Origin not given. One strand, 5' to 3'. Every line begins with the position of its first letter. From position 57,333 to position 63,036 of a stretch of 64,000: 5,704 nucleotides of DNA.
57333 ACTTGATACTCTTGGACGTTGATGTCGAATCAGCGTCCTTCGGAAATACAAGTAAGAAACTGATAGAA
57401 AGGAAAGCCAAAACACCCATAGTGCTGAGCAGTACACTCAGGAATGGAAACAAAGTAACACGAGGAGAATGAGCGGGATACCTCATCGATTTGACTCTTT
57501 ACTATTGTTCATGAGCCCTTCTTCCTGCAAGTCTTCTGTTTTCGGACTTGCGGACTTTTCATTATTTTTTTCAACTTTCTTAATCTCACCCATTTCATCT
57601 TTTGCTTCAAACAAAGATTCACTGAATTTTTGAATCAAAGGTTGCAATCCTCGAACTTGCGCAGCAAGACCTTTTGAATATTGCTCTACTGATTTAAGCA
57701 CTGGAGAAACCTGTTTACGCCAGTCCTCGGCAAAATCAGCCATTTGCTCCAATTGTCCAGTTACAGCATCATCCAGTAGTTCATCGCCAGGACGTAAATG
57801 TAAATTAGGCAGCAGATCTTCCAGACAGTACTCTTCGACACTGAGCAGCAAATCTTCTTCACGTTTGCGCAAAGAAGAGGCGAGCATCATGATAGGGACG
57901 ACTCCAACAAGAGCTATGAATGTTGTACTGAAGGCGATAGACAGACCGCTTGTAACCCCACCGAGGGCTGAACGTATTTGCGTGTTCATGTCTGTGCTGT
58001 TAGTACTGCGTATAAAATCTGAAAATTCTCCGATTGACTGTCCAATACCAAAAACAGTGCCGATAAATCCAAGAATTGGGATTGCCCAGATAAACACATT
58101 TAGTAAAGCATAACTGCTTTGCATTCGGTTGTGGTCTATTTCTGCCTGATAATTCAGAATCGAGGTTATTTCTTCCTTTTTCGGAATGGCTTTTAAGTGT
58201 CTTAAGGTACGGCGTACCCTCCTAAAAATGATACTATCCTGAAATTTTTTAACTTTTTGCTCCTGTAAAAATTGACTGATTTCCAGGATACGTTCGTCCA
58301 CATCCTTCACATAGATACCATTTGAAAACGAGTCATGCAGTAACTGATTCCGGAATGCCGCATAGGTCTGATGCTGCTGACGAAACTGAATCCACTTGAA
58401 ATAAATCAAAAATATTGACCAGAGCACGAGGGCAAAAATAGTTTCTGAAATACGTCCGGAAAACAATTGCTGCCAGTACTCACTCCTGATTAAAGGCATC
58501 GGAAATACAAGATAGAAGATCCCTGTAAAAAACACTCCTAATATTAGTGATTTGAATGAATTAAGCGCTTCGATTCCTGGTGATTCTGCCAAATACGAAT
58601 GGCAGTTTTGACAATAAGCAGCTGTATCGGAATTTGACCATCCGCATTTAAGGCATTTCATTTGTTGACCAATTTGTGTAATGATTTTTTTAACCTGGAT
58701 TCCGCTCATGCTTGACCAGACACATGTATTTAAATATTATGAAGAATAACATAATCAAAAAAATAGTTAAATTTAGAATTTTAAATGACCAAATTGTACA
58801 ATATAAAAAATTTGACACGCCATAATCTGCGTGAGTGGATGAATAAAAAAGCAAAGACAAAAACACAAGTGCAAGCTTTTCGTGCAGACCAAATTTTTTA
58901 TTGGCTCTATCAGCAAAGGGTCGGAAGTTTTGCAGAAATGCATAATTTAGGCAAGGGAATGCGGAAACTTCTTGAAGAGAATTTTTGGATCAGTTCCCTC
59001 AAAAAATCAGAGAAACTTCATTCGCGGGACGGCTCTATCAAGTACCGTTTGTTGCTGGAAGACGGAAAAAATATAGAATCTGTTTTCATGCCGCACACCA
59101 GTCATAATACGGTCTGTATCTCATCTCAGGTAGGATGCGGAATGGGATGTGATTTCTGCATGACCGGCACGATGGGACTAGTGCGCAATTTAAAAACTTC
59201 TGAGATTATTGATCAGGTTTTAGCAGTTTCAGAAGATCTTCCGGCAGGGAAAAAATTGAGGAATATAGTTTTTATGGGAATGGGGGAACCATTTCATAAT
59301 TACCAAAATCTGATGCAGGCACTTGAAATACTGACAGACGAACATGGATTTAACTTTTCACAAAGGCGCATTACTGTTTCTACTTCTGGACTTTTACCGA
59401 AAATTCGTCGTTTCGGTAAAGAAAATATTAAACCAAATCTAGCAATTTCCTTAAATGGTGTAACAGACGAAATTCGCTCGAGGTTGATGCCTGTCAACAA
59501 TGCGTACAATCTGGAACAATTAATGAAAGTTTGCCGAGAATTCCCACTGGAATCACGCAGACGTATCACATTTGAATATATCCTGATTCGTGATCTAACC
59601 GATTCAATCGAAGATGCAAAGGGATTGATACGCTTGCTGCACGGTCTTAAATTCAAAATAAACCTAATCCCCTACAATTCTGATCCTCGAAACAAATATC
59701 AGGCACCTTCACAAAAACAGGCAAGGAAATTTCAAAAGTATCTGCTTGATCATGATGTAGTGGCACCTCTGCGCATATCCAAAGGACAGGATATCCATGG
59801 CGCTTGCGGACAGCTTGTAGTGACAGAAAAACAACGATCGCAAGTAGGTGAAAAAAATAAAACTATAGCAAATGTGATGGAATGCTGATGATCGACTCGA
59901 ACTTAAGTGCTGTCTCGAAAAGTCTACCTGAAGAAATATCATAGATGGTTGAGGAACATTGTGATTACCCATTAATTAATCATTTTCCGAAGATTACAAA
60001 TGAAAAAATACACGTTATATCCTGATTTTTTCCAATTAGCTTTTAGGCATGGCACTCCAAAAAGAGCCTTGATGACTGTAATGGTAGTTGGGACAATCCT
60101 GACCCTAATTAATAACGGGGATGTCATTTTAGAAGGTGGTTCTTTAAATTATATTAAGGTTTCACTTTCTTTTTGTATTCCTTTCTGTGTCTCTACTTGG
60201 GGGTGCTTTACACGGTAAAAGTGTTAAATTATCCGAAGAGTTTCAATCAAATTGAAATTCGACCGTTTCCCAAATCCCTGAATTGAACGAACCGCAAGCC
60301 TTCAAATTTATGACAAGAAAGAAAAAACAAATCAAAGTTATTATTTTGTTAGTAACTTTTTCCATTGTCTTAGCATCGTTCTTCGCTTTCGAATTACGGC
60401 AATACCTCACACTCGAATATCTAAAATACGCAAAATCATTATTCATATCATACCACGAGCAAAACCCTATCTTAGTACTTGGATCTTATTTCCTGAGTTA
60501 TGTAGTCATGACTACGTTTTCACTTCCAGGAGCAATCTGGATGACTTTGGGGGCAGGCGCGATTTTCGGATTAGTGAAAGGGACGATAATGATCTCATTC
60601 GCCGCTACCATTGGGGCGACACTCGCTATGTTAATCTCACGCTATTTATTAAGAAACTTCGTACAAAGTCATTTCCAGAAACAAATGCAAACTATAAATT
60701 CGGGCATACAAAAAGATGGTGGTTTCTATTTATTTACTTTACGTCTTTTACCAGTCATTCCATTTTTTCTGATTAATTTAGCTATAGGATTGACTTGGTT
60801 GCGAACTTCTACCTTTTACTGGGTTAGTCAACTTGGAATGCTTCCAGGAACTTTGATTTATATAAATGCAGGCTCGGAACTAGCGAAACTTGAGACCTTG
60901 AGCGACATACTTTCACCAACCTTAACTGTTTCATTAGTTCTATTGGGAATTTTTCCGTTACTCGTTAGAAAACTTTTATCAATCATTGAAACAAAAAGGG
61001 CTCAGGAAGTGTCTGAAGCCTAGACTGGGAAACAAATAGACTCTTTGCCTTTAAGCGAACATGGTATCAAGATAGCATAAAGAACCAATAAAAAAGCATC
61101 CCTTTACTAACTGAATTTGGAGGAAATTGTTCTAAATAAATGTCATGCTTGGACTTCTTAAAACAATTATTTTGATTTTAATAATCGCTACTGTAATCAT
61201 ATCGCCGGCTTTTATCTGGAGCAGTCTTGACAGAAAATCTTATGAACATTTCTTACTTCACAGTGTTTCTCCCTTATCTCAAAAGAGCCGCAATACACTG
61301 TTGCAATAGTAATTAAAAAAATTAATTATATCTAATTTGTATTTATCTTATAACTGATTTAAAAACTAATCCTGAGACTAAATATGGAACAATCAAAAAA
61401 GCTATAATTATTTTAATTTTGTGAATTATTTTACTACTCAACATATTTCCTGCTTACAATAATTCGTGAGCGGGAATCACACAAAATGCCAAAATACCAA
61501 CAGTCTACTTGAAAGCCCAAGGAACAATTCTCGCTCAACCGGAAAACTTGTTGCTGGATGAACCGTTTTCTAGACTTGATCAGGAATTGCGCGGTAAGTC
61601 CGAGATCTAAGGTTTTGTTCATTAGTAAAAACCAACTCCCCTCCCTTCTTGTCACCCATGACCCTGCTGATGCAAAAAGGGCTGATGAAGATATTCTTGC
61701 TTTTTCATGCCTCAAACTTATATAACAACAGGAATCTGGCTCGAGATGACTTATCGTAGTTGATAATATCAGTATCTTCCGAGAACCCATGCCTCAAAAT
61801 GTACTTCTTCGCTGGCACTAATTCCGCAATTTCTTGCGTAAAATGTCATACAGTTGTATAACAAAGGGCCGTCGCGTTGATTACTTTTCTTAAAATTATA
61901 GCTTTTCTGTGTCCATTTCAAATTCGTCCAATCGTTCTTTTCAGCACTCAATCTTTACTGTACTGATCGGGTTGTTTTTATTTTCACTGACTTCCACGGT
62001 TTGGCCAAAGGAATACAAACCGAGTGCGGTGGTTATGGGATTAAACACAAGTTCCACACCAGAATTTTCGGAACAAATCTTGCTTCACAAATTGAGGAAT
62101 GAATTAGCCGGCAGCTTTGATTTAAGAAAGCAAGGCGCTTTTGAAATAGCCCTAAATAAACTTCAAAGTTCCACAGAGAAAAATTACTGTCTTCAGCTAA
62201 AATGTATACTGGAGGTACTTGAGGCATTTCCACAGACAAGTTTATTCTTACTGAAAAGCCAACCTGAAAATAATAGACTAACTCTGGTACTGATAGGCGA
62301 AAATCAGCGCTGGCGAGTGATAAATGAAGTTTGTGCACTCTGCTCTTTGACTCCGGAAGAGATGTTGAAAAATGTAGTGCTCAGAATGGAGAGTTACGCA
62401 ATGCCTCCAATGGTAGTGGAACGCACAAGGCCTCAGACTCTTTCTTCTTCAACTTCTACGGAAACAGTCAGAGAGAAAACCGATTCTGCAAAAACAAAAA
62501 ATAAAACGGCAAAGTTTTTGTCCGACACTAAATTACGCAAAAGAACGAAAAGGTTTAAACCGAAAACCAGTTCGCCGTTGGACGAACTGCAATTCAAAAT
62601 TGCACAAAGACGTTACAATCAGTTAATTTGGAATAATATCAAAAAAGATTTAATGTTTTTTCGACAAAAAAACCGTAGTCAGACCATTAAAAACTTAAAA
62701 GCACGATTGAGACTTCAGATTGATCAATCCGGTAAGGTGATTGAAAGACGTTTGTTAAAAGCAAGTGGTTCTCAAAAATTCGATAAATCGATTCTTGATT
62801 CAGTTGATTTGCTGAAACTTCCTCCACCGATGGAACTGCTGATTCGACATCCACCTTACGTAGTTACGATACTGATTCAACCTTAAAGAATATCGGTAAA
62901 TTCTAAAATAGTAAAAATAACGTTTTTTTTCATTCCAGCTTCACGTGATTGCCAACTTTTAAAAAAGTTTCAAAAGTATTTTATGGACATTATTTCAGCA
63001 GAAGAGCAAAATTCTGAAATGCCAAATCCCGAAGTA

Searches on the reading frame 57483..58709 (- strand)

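Call 21: search_protein_families(library=pfam, proteins=[window:57483-58709:-], max_evalue=0.0001)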
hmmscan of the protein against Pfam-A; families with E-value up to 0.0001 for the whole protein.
window:57483-58709:- (408 aa): 2 families
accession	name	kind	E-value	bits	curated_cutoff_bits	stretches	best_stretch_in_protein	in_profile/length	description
PF01618.21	MotA_ExbB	-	3e-12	46.8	22.9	1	161-292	6-126/127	MotA/TolQ/ExbB proton channel family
PF13240.11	Zn_Ribbon_1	-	9.8e-05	22.5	25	0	18-38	1-21/23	zinc-ribbon domain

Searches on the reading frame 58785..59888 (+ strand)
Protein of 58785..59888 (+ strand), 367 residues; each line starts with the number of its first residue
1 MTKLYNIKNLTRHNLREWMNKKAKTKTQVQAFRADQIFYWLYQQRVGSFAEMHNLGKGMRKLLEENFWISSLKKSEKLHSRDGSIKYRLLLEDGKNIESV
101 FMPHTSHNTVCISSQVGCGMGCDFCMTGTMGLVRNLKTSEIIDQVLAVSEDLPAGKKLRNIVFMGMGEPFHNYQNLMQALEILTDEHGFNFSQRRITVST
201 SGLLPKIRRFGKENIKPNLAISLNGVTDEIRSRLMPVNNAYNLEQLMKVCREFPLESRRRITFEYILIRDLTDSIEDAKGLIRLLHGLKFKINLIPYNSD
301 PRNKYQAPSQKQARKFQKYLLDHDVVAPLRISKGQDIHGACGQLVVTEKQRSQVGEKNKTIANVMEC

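Call 21: search_protein_families(library=pfam, proteins=[window:58785-59888:+], max_evalue=0.0001)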
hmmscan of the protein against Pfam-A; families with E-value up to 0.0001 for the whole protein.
window:58785-59888:+ (367 aa): 2 families
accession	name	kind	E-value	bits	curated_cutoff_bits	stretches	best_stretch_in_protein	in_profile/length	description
PF04055.27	Radical_SAM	-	5.8e-15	56.3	29.5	1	113-277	2-161/166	Radical SAM superfamily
PF21016.3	RlmN_N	-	2.5e-12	46.8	24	1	6-68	2-59/60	Ribosomal RNA large subunit methyltransferase N-terminal domain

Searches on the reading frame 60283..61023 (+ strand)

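Call 21: search_protein_families(library=pfam, proteins=[window:60283-61023:+], max_evalue=0.0001)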
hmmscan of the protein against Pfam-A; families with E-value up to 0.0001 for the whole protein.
window:60283-61023:+ (246 aa): 1 family
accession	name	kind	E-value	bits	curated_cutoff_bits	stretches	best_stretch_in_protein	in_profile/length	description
PF09335.16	VTT_dom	-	7.3e-21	75.3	33.9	1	82-198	2-122/123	VTT domain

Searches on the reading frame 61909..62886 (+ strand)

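Call 21: search_protein_families(library=pfam, proteins=[window:61909-62886:+], max_evalue=0.0001)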
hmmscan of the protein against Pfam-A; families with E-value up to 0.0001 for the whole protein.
window:61909-62886:+ (325 aa): 1 family
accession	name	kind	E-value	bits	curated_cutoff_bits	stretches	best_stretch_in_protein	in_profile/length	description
PF13103.11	TonB_2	-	1.1e-07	32.3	22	1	236-307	4-71/85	TonB C terminal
